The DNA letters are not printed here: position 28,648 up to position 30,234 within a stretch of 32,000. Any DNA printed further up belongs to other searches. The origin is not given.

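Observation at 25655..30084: Two cytoplasmic sulfatase-like enzymes carry T-x-P-x-H in place of the sulfatase C/S-x-P-x-R signature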

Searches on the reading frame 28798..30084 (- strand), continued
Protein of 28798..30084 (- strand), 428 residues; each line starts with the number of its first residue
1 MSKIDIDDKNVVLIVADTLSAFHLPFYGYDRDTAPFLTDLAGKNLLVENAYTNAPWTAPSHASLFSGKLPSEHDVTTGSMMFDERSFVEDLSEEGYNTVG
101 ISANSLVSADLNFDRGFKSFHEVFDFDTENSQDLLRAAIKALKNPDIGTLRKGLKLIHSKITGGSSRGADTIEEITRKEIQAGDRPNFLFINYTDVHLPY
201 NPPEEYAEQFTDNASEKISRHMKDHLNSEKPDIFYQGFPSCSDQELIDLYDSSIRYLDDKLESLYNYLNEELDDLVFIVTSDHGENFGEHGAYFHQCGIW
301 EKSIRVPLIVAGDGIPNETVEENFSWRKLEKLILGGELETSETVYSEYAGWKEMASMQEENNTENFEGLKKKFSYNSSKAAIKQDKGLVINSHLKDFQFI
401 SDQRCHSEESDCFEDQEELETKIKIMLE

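Call 37: search_solved_structures(query=A1, max_evalue=0.001, show_alignments=0)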
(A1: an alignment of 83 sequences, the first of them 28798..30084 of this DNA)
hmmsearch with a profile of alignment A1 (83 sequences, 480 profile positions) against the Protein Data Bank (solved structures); distinct sequences matched with E-value up to 0.001: 133 (the best 60 are shown).
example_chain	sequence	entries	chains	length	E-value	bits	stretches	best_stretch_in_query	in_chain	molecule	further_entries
7oz8_AAA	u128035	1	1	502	3.2e-58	201.3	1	1-449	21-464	Choline-sulfatase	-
4upi_A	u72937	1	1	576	2.6e-53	185.1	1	4-467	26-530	SULFATASE FAMILY PROTEIN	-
2w8s_A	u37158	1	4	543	5e-48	167.7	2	179-438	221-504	PHOSPHONATE MONOESTER HYDROLASE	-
4upl_A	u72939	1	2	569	1.4e-47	166.2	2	166-466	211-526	SULFATASE FAMILY PROTEIN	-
6pt6_B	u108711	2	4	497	4.5e-47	164.5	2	163-462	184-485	exo-2S-iota carrageenan S1 sulfatase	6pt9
6ptk_A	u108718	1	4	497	7.2e-47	163.9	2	163-462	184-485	exo-2S-iota carrageenan S1 sulfatase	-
2vqr_A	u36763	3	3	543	9.3e-47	163.5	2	179-443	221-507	PUTATIVE SULFATASE | Multifunctional alkaline phosphatase superfamily protein pRL90232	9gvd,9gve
6pt4_B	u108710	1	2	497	9.4e-47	163.5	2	163-462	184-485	exo-2S-iota carrageenan S1 sulfatase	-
5g2v_A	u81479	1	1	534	2.5e-46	162.1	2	249-464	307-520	N-ACETYLGLUCOSAMINE-6-SULFATASE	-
4uph_A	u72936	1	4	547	2.2e-45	159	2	176-441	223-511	SULFATASE (SULFURIC ESTER HYDROLASE) PROTEIN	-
7pth_A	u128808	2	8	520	3.5e-45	158.3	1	1-438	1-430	Choline sulfatase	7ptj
7stt_A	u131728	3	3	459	7.5e-45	157.2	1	1-459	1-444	N-acetylgalactosamine-6-sulfatase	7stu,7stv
6fny_A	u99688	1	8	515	2.2e-44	155.7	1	5-438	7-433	Choline-sulfatase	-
6g5z_A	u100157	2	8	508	2.6e-44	155.4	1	6-438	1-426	Choline-sulfatase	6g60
9koq_A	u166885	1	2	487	3.4e-44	155.1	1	1-455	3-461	Sulfatase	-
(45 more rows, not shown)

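Call 38: search_solved_structures(query=A1, max_evalue=1e-44, show_alignments=2)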
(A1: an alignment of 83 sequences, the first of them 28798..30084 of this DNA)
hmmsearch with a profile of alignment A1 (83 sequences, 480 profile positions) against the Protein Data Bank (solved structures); distinct sequences matched with E-value up to 1e-44: 12.
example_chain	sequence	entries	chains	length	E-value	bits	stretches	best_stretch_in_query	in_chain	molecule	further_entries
7oz8_AAA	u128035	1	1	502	3.2e-58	201.3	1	1-449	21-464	Choline-sulfatase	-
4upi_A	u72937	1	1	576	2.6e-53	185.1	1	4-467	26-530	SULFATASE FAMILY PROTEIN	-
2w8s_A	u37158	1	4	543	5e-48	167.7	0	179-438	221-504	PHOSPHONATE MONOESTER HYDROLASE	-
4upl_A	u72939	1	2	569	1.4e-47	166.2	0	166-466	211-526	SULFATASE FAMILY PROTEIN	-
6pt6_B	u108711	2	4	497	4.5e-47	164.5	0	163-462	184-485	exo-2S-iota carrageenan S1 sulfatase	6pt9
6ptk_A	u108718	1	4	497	7.2e-47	163.9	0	163-462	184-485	exo-2S-iota carrageenan S1 sulfatase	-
2vqr_A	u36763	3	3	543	9.3e-47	163.5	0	179-443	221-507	PUTATIVE SULFATASE | Multifunctional alkaline phosphatase superfamily protein pRL90232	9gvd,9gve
6pt4_B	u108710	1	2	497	9.4e-47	163.5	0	163-462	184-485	exo-2S-iota carrageenan S1 sulfatase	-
5g2v_A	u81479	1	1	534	2.5e-46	162.1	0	249-464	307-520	N-ACETYLGLUCOSAMINE-6-SULFATASE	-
4uph_A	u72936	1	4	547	2.2e-45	159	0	176-441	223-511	SULFATASE (SULFURIC ESTER HYDROLASE) PROTEIN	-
7pth_A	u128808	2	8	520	3.5e-45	158.3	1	1-438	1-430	Choline sulfatase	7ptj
7stt_A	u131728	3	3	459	7.5e-45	157.2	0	1-459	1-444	N-acetylgalactosamine-6-sulfatase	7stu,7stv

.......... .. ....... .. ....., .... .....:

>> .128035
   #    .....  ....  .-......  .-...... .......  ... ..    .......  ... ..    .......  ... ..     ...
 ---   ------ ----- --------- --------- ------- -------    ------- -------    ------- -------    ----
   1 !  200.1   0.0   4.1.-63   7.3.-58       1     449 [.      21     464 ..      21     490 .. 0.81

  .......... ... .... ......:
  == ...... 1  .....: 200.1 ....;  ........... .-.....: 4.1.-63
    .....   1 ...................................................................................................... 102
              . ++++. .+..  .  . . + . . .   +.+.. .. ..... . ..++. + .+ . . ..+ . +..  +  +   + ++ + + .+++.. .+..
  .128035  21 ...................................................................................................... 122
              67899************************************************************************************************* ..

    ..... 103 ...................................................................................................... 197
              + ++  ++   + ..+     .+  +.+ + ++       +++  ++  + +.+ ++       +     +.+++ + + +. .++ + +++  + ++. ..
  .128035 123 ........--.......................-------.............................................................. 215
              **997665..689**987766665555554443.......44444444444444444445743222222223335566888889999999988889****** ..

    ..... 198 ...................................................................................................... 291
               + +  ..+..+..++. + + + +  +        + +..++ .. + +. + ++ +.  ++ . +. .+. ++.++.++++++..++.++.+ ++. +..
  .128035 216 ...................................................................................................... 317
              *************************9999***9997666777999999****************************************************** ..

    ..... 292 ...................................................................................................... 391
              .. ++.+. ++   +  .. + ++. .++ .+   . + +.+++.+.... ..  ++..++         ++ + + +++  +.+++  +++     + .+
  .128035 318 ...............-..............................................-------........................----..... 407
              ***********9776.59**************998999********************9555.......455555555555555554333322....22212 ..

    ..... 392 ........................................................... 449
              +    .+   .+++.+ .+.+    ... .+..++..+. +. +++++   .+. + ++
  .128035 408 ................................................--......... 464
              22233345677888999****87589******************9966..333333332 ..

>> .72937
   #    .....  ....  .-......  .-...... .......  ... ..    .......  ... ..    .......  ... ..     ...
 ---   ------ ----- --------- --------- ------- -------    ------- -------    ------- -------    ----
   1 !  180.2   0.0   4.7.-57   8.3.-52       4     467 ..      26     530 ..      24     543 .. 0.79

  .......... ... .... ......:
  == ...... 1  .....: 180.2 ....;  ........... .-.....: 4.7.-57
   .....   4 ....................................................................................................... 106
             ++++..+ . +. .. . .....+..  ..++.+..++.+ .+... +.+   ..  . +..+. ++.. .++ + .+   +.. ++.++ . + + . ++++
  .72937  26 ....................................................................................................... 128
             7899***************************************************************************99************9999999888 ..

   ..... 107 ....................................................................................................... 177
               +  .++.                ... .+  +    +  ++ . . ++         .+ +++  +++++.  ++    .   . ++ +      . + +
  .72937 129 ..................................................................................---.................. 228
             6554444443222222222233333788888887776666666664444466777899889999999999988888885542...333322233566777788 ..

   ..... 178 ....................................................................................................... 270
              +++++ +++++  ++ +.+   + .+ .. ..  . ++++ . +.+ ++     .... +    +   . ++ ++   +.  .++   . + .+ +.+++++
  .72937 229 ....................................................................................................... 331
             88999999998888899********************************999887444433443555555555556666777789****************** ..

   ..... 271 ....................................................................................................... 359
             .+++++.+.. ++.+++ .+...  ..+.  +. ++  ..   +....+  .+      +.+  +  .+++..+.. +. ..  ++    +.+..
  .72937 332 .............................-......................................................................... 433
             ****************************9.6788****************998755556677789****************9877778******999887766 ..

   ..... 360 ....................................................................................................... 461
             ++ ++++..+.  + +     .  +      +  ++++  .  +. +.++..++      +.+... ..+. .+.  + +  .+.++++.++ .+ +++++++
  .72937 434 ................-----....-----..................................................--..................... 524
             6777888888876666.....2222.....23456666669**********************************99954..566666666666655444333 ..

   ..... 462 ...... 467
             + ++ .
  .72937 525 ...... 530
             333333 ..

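Call 44: find_encoding_contigs(protein=P0112, flank=10000, max_places=2)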
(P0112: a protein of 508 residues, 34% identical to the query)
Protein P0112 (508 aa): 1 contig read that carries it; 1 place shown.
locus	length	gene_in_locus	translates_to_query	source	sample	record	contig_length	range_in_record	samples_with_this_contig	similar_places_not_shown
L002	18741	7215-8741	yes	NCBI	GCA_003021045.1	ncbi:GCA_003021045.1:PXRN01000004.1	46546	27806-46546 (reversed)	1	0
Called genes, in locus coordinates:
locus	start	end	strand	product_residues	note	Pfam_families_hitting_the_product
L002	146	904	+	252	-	PF13489:Methyltransf_23, PF13847:Methyltransf_31, PF08241:Methyltransf_11, PF08242:Methyltransf_12, PF13649:Methyltransf_25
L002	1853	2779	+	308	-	-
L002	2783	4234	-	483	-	PF01943:Polysacc_synt, PF13440:Polysacc_synt_3, PF01554:MatE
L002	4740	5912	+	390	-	PF13439:Glyco_transf_4, PF13579:Glyco_trans_4_4 (weak), PF00534:Glycos_transf_1, PF13692:Glyco_trans_1_4, PF13524:Glyco_trans_1_2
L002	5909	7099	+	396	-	-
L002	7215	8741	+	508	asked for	PF00884:Sulfatase, PF01663:Phosphodiest, PF16347:SGSH_C (weak)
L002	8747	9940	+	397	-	PF13439:Glyco_transf_4, PF13477:Glyco_trans_4_2, PF13579:Glyco_trans_4_4, PF00534:Glycos_transf_1, PF13692:Glyco_trans_1_4, PF20706:GT4-conflict, PF13524:Glyco_trans_1_2 (weak)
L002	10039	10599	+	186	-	PF04307:YdjM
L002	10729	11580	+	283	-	PF01975:SurE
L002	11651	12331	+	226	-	PF00484:Pro_CA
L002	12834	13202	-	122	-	PF01817:CM_2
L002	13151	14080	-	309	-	PF00288:GHMP_kinases_N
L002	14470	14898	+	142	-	PF19109:DUF5796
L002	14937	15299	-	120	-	-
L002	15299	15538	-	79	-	PF20068:Amphi-Trp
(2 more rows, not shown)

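Call 45: find_encoding_contigs(protein=P0042, flank=10000, max_places=2)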
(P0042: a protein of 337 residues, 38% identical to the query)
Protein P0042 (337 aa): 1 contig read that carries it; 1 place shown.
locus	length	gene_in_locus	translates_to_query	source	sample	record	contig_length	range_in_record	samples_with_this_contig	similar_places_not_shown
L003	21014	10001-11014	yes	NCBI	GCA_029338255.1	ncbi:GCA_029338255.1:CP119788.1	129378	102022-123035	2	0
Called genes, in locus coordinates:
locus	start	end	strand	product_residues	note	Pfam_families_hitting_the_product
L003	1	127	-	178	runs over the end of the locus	PF12840:HTH_20 (faint), PF01978:TrmB, PF24218:DUF7437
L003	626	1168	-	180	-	-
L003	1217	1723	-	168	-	-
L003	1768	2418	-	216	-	PF05598:DUF772 (weak)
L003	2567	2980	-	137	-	PF25925:DUF7970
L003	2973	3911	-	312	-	PF06564:CBP_BcsQ, PF09140:MipZ (faint), PF10609:ParA, PF13614:AAA_31, PF00142:Fer4_NifH (faint), PF01656:CbiA, PF02374:ArsA_ATPase (weak)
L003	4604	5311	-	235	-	PF01370:Epimerase, PF16363:GDP_Man_Dehyd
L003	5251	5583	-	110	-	PF01370:Epimerase (weak)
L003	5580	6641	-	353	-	PF00106:adh_short (faint), PF01370:Epimerase, PF02719:Polysacc_synt_2, PF04321:RmlD_sub_bind (faint), PF01073:3Beta_HSD, PF07993:NAD_binding_4, PF16363:GDP_Man_Dehyd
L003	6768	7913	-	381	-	PF13439:Glyco_transf_4, PF13477:Glyco_trans_4_2 (weak), PF13579:Glyco_trans_4_4, PF20706:GT4-conflict (weak), PF00534:Glycos_transf_1, PF13692:Glyco_trans_1_4, PF13524:Glyco_trans_1_2 (weak)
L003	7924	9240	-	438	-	PF00884:Sulfatase, PF01663:Phosphodiest (weak)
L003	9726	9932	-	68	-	-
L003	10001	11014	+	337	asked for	PF00884:Sulfatase, PF01663:Phosphodiest (weak)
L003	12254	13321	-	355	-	PF01609:DDE_Tnp_1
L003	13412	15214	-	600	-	PF00664:ABC_membrane, PF00005:ABC_tran, PF02463:SMC_N (weak)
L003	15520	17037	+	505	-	PF00884:Sulfatase, PF01663:Phosphodiest, PF16347:SGSH_C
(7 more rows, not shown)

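Call 47: predict_structure(alignment_id=A1)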
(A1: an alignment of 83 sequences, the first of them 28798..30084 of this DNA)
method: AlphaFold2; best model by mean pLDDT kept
length: 428 residues; sequences in the alignment: 83
mean_pLDDT: 88.9   pTM: 0.90
mean pLDDT of the five models: 88.9, 88.5, 88.1, 88.0, 85.8
residues with pLDDT >= 90: 300; 70-90: 73; 50-70: 49; < 50: 6
segments of 3 or more residues with pLDDT < 50: 127-130
pLDDT, mean of each block of 10 residues (from residue 1): 87 98 96 98 98 97 98 94 98 98 95 98 65 60 72 64 67 94 91 95 96 96 86 86 96 98 98 97 92 89 96 96 98 97 96 70 70 91 94 91 56 81 94
secondary structure, 60 per line:
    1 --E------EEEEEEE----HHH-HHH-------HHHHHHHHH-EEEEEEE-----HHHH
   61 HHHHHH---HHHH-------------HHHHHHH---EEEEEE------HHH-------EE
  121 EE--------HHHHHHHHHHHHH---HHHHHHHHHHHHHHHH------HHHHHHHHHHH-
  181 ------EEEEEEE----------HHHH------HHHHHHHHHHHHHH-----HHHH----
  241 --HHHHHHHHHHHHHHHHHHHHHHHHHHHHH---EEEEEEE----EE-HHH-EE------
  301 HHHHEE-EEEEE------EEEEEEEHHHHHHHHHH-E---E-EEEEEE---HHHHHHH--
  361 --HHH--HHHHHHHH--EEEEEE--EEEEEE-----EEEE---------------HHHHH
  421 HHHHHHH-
elements in order: E10-16 H35-43 E45-51 H57-66 H70-73 H87-93 E97-102 E119-122 H131-143 H147-162 H169-179 E187-193 H204-207 H214-227 H233-236 H243-271 E275-281 H301-304 E308-312 E319-325 H326-335 E343-348 H352-358 H368-375 E378-383 E386-391 E397-400 H416-427
